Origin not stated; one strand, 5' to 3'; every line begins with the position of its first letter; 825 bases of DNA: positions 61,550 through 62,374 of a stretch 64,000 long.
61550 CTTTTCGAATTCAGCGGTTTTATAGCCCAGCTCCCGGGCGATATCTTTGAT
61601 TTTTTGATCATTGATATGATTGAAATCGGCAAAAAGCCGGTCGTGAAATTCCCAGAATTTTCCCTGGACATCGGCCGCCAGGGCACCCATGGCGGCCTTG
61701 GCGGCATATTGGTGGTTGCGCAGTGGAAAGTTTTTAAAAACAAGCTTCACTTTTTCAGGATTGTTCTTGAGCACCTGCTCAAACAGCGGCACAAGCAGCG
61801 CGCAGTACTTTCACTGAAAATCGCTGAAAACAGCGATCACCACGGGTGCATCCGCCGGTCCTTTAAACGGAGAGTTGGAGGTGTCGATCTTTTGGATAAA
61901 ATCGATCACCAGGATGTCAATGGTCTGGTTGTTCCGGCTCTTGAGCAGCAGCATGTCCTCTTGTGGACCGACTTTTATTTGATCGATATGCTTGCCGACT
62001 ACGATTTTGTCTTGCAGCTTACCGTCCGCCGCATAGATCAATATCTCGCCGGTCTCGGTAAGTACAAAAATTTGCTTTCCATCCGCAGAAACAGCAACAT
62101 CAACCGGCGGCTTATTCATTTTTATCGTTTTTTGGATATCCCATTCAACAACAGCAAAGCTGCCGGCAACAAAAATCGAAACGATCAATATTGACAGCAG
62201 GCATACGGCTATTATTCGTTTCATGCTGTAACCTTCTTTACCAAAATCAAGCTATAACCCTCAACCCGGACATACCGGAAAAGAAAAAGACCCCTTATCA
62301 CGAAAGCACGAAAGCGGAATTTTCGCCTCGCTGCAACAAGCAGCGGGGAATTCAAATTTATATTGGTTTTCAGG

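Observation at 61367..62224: In-frame TGA at the CxxC position of a DsbA-like protein: probable selenocysteine (U-x-x-C) oxidoreductase mis-split into two ORFs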

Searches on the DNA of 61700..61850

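Call 19: search_rna_families(source=window, start=61700, end=61850, threshold=evalue, max_evalue=10, show_alignments=3)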
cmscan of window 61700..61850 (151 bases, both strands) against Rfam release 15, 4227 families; matches with E-value up to 10: 1.
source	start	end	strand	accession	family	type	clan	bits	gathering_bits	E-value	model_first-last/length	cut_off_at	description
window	61789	61849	-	RF03134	S6-S18-Chlorobi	Cis-reg; leader;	-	17.4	47.4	0.45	1-76/76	no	S6-S18-Chlorobi ribosomal protein leader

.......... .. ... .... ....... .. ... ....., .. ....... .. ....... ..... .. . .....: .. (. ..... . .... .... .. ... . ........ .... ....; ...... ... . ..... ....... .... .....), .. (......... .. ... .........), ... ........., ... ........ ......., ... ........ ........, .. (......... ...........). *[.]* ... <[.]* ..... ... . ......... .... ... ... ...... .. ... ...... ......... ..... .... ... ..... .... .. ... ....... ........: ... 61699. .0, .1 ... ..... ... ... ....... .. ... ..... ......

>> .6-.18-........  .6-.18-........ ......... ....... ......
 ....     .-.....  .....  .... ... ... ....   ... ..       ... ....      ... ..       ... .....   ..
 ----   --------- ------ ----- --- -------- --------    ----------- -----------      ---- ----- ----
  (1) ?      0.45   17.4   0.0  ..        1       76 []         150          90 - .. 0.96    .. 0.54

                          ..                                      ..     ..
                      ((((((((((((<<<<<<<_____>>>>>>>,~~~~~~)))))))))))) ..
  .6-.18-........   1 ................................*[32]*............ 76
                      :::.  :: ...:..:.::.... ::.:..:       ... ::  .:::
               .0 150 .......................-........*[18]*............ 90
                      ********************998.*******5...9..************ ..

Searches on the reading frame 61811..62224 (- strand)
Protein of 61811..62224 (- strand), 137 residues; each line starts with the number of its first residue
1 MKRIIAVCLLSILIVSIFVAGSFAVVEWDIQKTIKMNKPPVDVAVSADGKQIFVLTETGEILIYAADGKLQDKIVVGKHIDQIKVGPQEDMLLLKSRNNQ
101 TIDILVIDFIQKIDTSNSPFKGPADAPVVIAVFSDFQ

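Call 13: find_encoding_contigs(protein=window:61811-62224:-, flank=3000, max_places=6)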
Protein window:61811-62224:- (137 aa): 23 contigs read that carry it; 6 places shown.
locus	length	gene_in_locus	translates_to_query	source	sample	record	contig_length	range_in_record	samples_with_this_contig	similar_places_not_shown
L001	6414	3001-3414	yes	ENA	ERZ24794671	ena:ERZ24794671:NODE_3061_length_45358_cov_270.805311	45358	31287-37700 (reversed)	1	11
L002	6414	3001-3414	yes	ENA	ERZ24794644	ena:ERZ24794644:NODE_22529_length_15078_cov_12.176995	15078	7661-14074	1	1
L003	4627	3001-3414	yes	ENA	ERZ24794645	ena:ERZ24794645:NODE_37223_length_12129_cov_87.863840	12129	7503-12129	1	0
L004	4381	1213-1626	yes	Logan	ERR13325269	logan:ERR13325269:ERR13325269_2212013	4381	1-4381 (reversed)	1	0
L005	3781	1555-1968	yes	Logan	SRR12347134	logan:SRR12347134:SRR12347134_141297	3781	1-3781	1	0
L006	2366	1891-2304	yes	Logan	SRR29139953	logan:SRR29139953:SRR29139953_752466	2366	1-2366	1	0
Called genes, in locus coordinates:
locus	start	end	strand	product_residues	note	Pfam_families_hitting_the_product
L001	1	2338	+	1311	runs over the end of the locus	PF28373:PilY1_homolog_dom, PF05567:T4P_PilY1 (weak)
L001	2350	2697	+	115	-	-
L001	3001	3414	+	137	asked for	-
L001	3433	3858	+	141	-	PF01323:DSBA, PF13462:Thioredoxin_4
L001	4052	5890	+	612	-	PF05157:MshEN, PF00437:T2SSE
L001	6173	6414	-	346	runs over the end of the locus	PF01476:LysM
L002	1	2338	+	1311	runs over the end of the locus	PF28373:PilY1_homolog_dom, PF05567:T4P_PilY1 (weak)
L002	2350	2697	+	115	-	-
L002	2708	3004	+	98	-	-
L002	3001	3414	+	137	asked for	-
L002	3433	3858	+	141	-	PF01323:DSBA, PF13462:Thioredoxin_4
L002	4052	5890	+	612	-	PF05157:MshEN, PF00437:T2SSE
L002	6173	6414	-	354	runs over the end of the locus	PF01476:LysM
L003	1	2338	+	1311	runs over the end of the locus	PF28373:PilY1_homolog_dom, PF05567:T4P_PilY1 (weak)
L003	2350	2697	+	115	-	-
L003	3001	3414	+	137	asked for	-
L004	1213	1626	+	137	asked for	-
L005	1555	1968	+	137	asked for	-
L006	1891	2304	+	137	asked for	-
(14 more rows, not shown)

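Call 60: predict_structure(alignment_id=A5)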
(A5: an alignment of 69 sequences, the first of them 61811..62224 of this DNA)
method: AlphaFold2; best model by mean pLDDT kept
length: 137 residues; sequences in the alignment: 69
mean_pLDDT: 86.9   pTM: 0.64
mean pLDDT of the five models: 86.9, 86.7, 85.9, 84.8, 83.8
residues with pLDDT >= 90: 71; 70-90: 57; 50-70: 8; < 50: 1
segments of 3 or more residues with pLDDT < 50: none
pLDDT, mean of each block of 10 residues (from residue 1): 85 81 83 92 93 96 94 95 91 96 90 74 76 65
secondary structure, 60 per line:
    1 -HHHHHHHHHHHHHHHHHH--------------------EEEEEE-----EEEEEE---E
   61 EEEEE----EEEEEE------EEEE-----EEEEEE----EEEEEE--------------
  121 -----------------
elements in order: H2-19 E40-45 E51-56 E60-65 E70-75 E82-85 E91-96 E101-106

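Call 63: fold_search(model_id=the predicted structure, library=pdb)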
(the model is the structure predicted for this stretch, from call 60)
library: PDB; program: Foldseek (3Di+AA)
matches with E <= 10: 1965; with E <= 0.001: 5
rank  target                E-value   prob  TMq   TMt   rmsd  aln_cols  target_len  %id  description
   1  5c2v_B                1.0e-04  1.00  0.46  0.19   9.3        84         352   17  Kuenenia stuttgartiensis Hydrazine Synthase (released 2015-10-14)
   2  3ow8_B                9.3e-04  1.00  0.41  0.20   7.3        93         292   18  Crystal Structure of the WD repeat-containing protein 61 (released 2010-09-29)
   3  6r5z_A                9.9e-04  1.00  0.47  0.53   2.2        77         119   16  9-bladed beta-propeller formed by three 3-bladed fragments (released 2019-11-13)
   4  5naf_D                9.9e-04  1.00  0.45  0.20   2.6        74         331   19  Co-crystal structure of an MeCP2 peptide with TBLR1 WD40 domain (released 2017-03-29)
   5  9axv_Am               9.9e-04  1.00  0.39  0.19  14.1        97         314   12  Translating S. pombe ribosome (released 2024-10-16)
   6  3ow8_C                1.1e-03  1.00  0.40  0.19   7.5        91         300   16  Crystal Structure of the WD repeat-containing protein 61 (released 2010-09-29)
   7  6e29_D                1.2e-03  1.00  0.55  0.26   3.6        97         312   18  Crystal structure of Myceliophteria_thermophila Cps50 (Swd1) beta-propeller domain (released 2018-07-25)
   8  6km7_A                1.3e-03  1.00  0.36  0.17  10.5        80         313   10  The structural basis for the internal interaction in RBBP5 (released 2019-10-02)
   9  7f1r_B                1.4e-03  1.00  0.46  0.22   8.7       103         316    7  Cryo-EM structure of the chemokine receptor CCR5 in complex with RANTES and Gi (released 2021-07-14)
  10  9noc_N                1.4e-03  1.00  0.38  0.37   5.8       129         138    9  CCT G beta 5 S123L complex state 3 (released 2026-04-01)
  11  7mq8_LJ               1.4e-03  1.00  0.41  0.13  12.2       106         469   11  Cryo-EM structure of the human SSU processome, state pre-A1 (released 2021-09-22)
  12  9yv4_B                1.5e-03  1.00  0.46  0.23   3.5        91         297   13  Crystal structure of the human DCAF1 WDR domain in complex with OICR-41109 (released 2025-11-26)
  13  9esh_C                1.6e-03  1.00  0.52  0.25   4.1        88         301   24  Structure of a B-state intermediate committed to discard (Bd-I state) (released 2024-12-25)
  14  8pr9_A                1.6e-03  1.00  0.44  0.68   3.4        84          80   15  The structure of v13Bagel2 (released 2024-07-24)
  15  8bbe_C                1.6e-03  1.00  0.39  0.09   7.5        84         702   17  Structure of the IFT-A complex; IFT-A2 module (released 2022-12-21)
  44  6tjb_B                2.9e-03  1.00  0.43  0.68   3.2        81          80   18  Crystal structure of the computationally designed Cake2 protein (released 2020-05-06)
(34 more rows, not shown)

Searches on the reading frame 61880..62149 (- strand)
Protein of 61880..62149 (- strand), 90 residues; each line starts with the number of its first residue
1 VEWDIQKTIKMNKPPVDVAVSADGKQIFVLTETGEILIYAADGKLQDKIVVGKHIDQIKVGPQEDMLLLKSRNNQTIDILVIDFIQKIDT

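Call 64: search_protein_representatives(protein=window:61880-62149:-)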
Query: 90 residues. Proteins with E-value up to 0.001 (for the whole library): 736; up to 1e-10: 149; up to 1e-30: 0. The best 150 are listed.
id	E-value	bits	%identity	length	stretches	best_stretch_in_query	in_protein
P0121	1.8e-29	117.3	47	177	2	10-89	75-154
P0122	3.4e-27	110.0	58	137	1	1-90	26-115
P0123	1.4e-24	101.7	54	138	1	1-90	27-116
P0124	1.8e-24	101.3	58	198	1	1-90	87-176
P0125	4.1e-24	100.2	29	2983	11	11-79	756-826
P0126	1.1e-23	98.8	56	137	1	2-89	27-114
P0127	1.7e-23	98.3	56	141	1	1-88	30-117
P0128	4.6e-23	96.8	57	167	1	1-89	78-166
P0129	1.2e-22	95.5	48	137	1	1-89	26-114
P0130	3.1e-22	94.2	30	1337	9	4-90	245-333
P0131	3.8e-22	93.9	52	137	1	1-89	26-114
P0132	7.8e-22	92.9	51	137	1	1-89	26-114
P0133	1.2e-21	92.4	51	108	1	7-89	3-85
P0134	3.0e-21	91.1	50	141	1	1-90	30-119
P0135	5.7e-21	90.2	51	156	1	1-89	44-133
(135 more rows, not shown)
